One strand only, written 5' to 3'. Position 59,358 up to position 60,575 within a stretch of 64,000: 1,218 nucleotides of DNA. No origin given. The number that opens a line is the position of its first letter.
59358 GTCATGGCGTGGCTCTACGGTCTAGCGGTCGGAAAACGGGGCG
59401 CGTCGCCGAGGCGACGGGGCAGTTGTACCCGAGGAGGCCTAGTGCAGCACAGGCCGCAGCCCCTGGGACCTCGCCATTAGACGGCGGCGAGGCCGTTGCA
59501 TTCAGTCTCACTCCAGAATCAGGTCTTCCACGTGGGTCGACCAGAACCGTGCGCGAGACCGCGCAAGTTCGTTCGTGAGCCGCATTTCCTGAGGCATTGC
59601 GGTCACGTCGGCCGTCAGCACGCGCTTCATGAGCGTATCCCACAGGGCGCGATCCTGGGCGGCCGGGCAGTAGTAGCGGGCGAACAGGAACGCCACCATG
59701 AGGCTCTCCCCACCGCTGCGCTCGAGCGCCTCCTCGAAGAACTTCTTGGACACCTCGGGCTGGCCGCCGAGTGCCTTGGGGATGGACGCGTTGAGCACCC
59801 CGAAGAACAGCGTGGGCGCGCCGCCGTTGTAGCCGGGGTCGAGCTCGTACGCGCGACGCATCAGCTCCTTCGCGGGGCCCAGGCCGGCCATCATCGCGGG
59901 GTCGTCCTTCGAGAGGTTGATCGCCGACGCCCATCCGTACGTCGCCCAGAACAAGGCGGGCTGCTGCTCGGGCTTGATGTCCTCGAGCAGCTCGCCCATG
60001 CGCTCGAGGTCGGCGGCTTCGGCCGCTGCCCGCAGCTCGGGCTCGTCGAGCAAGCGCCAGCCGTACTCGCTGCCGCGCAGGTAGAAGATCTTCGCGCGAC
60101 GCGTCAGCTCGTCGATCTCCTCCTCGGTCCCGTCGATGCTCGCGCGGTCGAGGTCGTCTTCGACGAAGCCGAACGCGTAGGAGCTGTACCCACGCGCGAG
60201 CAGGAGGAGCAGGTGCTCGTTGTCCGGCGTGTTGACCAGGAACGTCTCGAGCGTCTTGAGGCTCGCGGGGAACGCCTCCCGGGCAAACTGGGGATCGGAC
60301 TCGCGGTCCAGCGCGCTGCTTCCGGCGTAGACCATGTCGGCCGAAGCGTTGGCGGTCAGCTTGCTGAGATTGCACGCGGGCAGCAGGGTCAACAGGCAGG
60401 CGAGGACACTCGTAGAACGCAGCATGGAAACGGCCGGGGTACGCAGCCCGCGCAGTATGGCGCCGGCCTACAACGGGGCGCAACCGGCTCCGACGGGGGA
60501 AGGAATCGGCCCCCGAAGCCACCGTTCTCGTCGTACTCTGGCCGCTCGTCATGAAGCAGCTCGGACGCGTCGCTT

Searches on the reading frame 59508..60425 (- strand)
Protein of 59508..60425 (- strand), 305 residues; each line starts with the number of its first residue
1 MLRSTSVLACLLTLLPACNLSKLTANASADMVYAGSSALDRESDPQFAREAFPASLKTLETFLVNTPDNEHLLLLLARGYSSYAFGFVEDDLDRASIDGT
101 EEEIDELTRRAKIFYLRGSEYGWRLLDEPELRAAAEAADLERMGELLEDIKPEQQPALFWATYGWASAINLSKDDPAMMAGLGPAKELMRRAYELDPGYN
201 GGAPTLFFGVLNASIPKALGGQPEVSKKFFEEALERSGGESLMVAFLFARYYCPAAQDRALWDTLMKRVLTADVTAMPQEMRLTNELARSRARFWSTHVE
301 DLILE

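Call 3: search_protein_families(library=pfam, proteins=[window:59508-60425:-], max_evalue=0.01)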
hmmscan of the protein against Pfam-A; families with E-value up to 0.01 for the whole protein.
window:59508-60425:- (305 aa): 1 family
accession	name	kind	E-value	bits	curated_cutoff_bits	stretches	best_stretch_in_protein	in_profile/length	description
PF16811.11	TAtT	-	7.7e-70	235.7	26.5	1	42-302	2-262/263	TRAP transporter T-component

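Call 4: search_protein_families(library=ncbifam, proteins=[window:59508-60425:-], max_evalue=0.01)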
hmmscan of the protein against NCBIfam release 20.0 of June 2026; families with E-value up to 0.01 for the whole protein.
window:59508-60425:- (305 aa): 0 families

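Call 14: search_solved_structures(query=window:59508-60425:-, max_evalue=0.001, show_alignments=1)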
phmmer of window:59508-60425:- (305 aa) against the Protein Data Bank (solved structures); distinct sequences matched with E-value up to 0.001: 2.
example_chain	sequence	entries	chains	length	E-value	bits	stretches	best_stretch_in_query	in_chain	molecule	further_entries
3u64_A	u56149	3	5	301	2.5e-17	66.4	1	40-304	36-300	Protein TP_0956 | TatT (Tp0956)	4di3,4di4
8g52_A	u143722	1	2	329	1.1e-11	47.9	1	154-289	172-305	TPR_REGION domain-containing protein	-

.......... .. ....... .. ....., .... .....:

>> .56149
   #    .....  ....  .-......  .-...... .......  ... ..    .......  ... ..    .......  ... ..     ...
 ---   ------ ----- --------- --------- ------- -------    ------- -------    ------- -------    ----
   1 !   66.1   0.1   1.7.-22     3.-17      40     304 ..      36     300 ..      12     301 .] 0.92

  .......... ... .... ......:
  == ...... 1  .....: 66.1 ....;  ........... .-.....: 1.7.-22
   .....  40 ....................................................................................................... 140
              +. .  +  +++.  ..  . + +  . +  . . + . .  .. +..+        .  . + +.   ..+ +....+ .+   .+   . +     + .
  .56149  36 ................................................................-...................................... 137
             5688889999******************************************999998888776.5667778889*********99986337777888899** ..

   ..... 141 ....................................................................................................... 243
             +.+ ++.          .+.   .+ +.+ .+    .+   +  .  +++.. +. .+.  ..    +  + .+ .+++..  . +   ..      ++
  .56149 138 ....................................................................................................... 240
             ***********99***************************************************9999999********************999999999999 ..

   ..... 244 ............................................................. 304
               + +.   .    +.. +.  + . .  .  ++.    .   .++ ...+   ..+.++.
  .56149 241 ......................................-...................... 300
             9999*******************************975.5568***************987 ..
